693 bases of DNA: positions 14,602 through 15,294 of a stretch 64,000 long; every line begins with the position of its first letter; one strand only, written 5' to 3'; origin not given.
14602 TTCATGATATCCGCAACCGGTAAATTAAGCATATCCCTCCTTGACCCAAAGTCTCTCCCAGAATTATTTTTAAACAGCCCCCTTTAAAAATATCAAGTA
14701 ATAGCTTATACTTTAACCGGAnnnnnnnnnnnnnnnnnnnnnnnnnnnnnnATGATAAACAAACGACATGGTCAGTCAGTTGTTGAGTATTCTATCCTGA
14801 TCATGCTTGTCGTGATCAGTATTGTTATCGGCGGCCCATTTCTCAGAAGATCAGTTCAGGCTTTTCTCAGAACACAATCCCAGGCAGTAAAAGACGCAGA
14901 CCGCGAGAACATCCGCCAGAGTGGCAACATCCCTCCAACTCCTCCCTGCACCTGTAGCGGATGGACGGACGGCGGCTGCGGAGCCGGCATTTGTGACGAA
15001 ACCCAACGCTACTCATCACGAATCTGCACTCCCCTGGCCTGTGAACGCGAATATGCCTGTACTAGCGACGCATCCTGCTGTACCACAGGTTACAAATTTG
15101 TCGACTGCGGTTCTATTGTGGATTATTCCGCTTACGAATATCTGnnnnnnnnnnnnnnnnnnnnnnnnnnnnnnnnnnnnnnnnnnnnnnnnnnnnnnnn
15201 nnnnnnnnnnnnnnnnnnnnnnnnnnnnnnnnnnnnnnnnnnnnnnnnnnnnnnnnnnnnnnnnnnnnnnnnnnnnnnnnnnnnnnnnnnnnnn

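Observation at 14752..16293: Flp-pilin-type class III signal on a 523-aa cysteine-rich protein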

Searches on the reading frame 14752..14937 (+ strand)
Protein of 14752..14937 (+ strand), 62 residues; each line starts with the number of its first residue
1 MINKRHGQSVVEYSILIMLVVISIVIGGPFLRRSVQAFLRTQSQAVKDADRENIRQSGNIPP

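Call 7: search_protein_families(library=pfam, max_evalue=10, proteins=[window:14752-14937:+])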
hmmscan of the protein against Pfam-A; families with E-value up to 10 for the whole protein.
seq(62 aa): 2 families
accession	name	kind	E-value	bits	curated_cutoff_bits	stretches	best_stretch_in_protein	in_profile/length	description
PF15048.11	OSTbeta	-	0.18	12.4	27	1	12-44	35-66/122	Organic solute transporter subunit beta protein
PF25667.1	ASFV_P17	-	0.22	12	27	1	2-37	31-66/117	African swine fever virus minor capsid protein p17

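Call 8: search_protein_families(library=ncbifam, max_evalue=10, proteins=[window:14752-14937:+])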
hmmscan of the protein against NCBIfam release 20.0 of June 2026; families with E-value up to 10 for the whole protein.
seq(62 aa): 1 family
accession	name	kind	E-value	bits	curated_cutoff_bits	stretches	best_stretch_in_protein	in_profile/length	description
TIGR00847.1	ccoS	equivalog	0.26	11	28.35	1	14-28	2-16/51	cbb3-type cytochrome oxidase assembly protein CcoS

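Call 78: search_solved_structures(query=window:14752-14937:+, max_evalue=10, show_alignments=5)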
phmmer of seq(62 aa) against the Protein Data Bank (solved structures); distinct sequences matched with E-value up to 10: 0.

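Call 88: find_homologous_proteins(query=A7, max_evalue=0.001)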
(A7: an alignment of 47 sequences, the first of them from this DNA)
Query A7 (47 sequences) (57 aa, profile of the alignment): 48 proteins with E <= 0.001 among 512 candidates.
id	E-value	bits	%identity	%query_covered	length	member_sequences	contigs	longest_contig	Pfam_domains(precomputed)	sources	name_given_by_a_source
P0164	6.4e-27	110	43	95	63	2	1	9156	-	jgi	jgi:Flp pilus assembly pilin Flp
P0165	5.0e-25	104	35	89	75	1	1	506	-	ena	-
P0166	7.1e-24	101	32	93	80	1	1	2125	-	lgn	-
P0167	7.4e-24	101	33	79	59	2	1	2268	-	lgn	-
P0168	9.1e-24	100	33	75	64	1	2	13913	-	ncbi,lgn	-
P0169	3.0e-23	99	32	93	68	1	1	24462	-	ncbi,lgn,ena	-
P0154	3.2e-23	99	29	91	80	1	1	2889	-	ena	-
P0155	3.4e-23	98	38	91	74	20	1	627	-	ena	-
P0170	3.9e-23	98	44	79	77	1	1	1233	-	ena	-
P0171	4.9e-23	98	30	98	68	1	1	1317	-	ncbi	-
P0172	4.9e-23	98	38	88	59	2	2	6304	-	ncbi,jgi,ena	-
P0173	5.2e-23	98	37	81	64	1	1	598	-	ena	-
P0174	8.4e-23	97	38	88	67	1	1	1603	-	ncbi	-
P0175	1.4e-22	96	39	81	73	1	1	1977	-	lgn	-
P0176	1.5e-22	96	40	82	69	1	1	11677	-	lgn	-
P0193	1.4e-20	90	34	93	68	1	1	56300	-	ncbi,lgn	-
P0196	2.5e-19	86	47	89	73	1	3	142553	-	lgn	-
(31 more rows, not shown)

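Call 90: find_encoding_contigs(protein=P0193, flank=10000, max_places=1)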
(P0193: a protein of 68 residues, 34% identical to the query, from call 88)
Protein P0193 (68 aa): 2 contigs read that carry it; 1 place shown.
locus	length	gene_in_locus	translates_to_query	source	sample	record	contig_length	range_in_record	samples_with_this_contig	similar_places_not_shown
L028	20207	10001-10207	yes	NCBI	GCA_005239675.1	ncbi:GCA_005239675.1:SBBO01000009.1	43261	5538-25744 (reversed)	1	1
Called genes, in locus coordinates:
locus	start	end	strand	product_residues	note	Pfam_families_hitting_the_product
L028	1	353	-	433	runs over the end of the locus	PF07690:MFS_1, PF12832:MFS_1_like, PF07690:MFS_1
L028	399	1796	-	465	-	PF00390:malic, PF03949:Malic_M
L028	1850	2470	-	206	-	PF00578:AhpC-TSA, PF08534:Redoxin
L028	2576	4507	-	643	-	PF11412:DsbD_N, PF02683:DsbD_TM, PF13899:Thioredoxin_7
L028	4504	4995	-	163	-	PF00300:His_Phos_1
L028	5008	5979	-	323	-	PF01699:Na_Ca_ex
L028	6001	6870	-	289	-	PF01988:VIT1 (weak)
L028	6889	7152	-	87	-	PF11084:DUF2621, PF08369:PCP_red (faint)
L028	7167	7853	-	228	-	-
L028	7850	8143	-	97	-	PF01541:GIY-YIG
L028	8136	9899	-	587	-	PF00999:Na_H_Exchanger, PF00359:PTS_EIIA_2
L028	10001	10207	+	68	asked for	-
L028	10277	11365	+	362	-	-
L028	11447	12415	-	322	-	PF00733:Asn_synthase, PF06508:QueC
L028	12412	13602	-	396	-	PF04055:Radical_SAM (weak)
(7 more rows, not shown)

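Call 91: find_encoding_contigs(protein=P0169, flank=10000, max_places=1)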
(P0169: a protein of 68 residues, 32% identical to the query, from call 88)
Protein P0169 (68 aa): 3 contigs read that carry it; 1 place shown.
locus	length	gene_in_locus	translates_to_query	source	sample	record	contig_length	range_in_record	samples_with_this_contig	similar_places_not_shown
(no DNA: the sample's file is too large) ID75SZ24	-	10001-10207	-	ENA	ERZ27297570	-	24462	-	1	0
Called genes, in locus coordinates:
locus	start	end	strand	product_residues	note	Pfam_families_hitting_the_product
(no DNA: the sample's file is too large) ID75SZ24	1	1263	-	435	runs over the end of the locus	PF13439:Glyco_transf_4, PF20706:GT4-conflict (weak), PF13579:Glyco_trans_4_4, PF00534:Glycos_transf_1, PF13692:Glyco_trans_1_4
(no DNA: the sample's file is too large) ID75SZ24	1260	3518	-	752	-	-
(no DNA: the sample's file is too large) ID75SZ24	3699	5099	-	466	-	PF02585:PIG-L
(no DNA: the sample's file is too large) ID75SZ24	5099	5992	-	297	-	PF01988:VIT1 (weak)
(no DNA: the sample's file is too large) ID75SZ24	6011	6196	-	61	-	-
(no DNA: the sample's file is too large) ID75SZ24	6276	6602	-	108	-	PF03647:Tmemb_14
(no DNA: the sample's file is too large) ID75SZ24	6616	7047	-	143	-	PF00892:EamA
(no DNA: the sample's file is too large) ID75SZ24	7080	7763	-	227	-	-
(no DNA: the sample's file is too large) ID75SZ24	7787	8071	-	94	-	PF01541:GIY-YIG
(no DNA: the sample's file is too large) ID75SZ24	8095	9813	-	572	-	PF00999:Na_H_Exchanger, PF00359:PTS_EIIA_2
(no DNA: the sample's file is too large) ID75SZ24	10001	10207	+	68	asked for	-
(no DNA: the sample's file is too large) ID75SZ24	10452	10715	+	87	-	-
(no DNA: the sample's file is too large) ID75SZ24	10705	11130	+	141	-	PF01850:PIN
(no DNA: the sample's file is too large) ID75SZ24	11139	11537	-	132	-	PF07963:N_methyl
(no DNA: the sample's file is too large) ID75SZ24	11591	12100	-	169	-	PF10137:CAP12-PCTIR_TIR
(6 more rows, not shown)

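Call 92: find_encoding_contigs(protein=P0196, flank=10000, max_places=1)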
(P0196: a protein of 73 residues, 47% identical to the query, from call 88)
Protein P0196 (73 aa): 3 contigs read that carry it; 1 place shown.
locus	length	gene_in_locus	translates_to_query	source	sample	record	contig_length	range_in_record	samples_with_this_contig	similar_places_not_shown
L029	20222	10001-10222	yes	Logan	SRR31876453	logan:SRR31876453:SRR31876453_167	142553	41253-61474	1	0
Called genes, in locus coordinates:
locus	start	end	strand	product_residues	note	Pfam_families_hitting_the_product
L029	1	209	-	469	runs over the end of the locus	PF04055:Radical_SAM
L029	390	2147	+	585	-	-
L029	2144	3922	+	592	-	-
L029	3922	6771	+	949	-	PF09586:YfhO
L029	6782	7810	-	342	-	PF07661:MORN_2 (faint)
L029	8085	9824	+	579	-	-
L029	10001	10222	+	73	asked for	-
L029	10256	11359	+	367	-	-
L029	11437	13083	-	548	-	PF13231:PMT_2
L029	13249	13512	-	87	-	-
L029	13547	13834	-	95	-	-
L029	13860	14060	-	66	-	-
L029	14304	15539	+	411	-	PF01075:Glyco_transf_9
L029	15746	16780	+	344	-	PF00657:Lipase_GDSL, PF04311:DUF459 (faint), PF13472:Lipase_GDSL_2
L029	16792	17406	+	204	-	PF06041:DUF924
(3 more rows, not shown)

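Call 95: search_solved_structures(query=A8, max_evalue=1, show_alignments=1)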
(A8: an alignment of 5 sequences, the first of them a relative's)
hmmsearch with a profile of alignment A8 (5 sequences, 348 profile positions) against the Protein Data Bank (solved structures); distinct sequences matched with E-value up to 1: 1.
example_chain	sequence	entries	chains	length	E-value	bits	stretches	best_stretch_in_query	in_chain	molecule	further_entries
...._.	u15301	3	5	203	0.82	11.6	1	164-206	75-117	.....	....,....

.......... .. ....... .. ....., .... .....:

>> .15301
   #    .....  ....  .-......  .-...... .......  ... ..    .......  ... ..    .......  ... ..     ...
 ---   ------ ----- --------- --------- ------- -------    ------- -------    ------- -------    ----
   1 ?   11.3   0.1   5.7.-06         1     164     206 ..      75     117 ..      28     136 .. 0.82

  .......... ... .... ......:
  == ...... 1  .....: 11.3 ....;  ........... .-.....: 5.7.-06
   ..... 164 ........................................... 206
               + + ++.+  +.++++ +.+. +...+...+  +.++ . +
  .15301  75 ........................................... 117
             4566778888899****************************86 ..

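Call 96: search_protein_families(library=pfam, alignment_id=A8, max_evalue=1)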
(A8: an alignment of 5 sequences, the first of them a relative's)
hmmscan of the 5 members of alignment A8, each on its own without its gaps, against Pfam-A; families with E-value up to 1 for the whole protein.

A. member 1, L028:10277-11362:+ (362 aa): 2 families
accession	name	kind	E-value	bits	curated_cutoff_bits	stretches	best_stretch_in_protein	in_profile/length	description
PF01636.29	APH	-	6.5e-05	23.2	23.2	1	74-298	11-235/239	Phosphotransferase enzyme family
PF17667.7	Pkinase_fungal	-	0.033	13.4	24.1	1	200-246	279-323/387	Fungal protein kinase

B. families by the number of members that match (of 5 scanned): 5 families
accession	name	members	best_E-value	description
PF01636.29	APH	4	7.1e-12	Phosphotransferase enzyme family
PF19531.4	DUF6058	2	0.024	Family of unknown function (DUF6058)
PF19974.5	TCAD9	1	0.029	Ternary complex associated domain 9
PF17667.7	Pkinase_fungal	1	0.033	Fungal protein kinase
PF15516.12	BpuSI_N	1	0.092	BpuSI N-terminal domain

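Call 98: find_encoding_contigs(protein=P0168, flank=8000, max_places=1)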
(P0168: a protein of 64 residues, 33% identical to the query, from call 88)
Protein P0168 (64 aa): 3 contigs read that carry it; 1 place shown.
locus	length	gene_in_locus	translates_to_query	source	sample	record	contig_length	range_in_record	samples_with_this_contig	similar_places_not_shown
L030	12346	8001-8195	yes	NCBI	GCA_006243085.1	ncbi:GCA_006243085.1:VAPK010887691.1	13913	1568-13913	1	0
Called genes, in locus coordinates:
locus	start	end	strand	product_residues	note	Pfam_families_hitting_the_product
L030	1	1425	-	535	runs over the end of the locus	PF06418:CTP_synth_N, PF00117:GATase, PF07722:Peptidase_C26 (weak)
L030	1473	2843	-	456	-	PF13230:GATase_4, PF13522:GATase_6, PF13537:GATase_7, PF00156:Pribosyltran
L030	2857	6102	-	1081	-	PF25596:CPSase_L_D1, PF02222:ATP-grasp (weak), PF02786:CPSase_L_D2, PF02787:CPSase_L_D3, PF25596:CPSase_L_D1, PF02222:ATP-grasp, PF02786:CPSase_L_D2, PF02142:MGS, +8 more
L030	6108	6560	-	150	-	PF10543:ORF6N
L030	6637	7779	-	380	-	PF00988:CPSase_sm_chain, PF00117:GATase, PF07722:Peptidase_C26 (faint)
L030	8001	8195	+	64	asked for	-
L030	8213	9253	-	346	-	PF03958:Secretin_N, PF00263:Secretin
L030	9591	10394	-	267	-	-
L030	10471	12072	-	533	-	PF20154:LNT_N, PF00795:CN_hydrolase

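Call 99: find_encoding_contigs(protein=P0176, flank=8000, max_places=1)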
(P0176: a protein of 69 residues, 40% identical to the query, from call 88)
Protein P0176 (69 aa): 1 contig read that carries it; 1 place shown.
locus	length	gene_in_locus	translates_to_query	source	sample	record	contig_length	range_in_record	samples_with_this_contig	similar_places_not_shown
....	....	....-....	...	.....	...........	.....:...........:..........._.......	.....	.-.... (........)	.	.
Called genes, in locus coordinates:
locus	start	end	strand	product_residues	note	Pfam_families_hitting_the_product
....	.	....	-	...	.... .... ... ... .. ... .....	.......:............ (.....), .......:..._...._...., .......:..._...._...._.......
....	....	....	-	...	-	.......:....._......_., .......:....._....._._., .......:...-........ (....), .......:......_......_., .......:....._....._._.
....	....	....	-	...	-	-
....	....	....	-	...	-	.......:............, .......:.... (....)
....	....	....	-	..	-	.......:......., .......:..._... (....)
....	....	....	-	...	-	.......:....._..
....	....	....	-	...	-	-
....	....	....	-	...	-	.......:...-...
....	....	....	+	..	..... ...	-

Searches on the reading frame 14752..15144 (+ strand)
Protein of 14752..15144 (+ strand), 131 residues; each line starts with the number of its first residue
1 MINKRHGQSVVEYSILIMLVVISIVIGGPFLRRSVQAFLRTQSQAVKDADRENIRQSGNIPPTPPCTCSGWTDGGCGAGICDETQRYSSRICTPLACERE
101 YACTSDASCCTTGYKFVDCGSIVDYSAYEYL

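Call 28: search_solved_structures(query=A2, max_evalue=10, show_alignments=3)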
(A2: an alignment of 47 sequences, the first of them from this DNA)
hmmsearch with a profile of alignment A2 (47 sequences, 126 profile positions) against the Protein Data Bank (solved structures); distinct sequences matched with E-value up to 10: 0.

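Call 34: find_homologous_proteins(query=A2, max_evalue=0.00001)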
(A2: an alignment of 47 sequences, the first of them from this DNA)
Query A2 (47 sequences) (131 aa, profile of the alignment): 8 proteins with E <= 0.00001 among 354 candidates.
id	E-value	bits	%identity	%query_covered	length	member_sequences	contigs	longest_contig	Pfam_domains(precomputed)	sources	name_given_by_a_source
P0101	5.9e-31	125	32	86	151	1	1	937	-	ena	-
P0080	7.0e-29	118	37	83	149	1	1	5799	-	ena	-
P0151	1.8e-28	117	25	83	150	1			-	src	-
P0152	6.8e-20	89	32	70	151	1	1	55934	-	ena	-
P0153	2.5e-18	84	34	47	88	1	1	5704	-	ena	-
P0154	6.6e-17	80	29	40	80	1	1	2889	-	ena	-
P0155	8.7e-17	79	36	44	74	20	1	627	-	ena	-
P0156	2.1e-15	75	28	57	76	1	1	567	-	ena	-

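Call 53: search_protein_families(library=pfam, alignment_id=A2, max_evalue=1)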
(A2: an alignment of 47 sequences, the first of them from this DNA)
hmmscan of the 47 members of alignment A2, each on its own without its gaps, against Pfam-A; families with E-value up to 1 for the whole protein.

A. member 1, seq(131 aa): 0 families

B. families by the number of members that match (of 47 scanned): 13 families
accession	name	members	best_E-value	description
PF04964.19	Flp_Fap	13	7e-06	Flp/Fap pilin component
PF11368.13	DUF3169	2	0.047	Protein of unknown function (DUF3169)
PF24653.1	Phage_OMP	2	0.12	Cyanophage outer membrane protein like beta barrel domain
PF07811.17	TadE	1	0.03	TadE-like protein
PF08093.16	Toxin_23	1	0.085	Magi 5 toxic peptide family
PF11346.13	DUF3149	1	0.12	Protein of unknown function (DUF3149)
PF13624.11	SurA_N_3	1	0.14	SurA-like N-terminal domain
PF11100.13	TrbE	1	0.14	Conjugal transfer protein TrbE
PF21085.3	CusS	1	0.22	CusS sensor domain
PF15030.11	DUF4527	1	0.24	Protein of unknown function (DUF4527)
PF19587.5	DUF6094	1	0.27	Uncharacterised methyltransferase family (DUF6094)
PF04021.17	Class_IIIsignal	1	0.53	Class III signal peptide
PF06607.17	Prokineticin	1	0.83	Prokineticin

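Call 79: search_protein_families(library=ncbifam, alignment_id=A2, max_evalue=1)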
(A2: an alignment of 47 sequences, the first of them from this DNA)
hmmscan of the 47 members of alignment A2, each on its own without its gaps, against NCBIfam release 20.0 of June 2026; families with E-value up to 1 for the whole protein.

A. member 1, seq(131 aa): 0 families

B. families by the number of members that match (of 47 scanned): 10 families
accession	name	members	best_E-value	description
TIGR04205.1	classIII_w_PIP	4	0.0009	class III signal peptide domain-containing protein, archaeosortase D/PIP-CTERM system-associated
NF010271.0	PRK13718.1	2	0.024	conjugal transfer protein TrbE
NF007800.0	PRK10506.1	1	0.045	prepilin peptidase-dependent protein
TIGR00737.1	nifR3_yhdG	1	0.061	tRNA dihydrouridine synthase DusB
NF033803.0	TOMM_BorA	1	0.072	TOMM family putative cytolysin BorA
TIGR02141.1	modB_ABC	1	0.085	molybdate ABC transporter permease subunit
NF008042.0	PRK10774.1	1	0.12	cell division protein FtsW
NF002099.0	PRK00944.1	1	0.19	hypothetical protein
NF008527.1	PRK11463.1-1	1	0.2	FxsA family membrane protein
NF003256.0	PRK04214.1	1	0.29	ribonuclease BN/unknown domain fusion protein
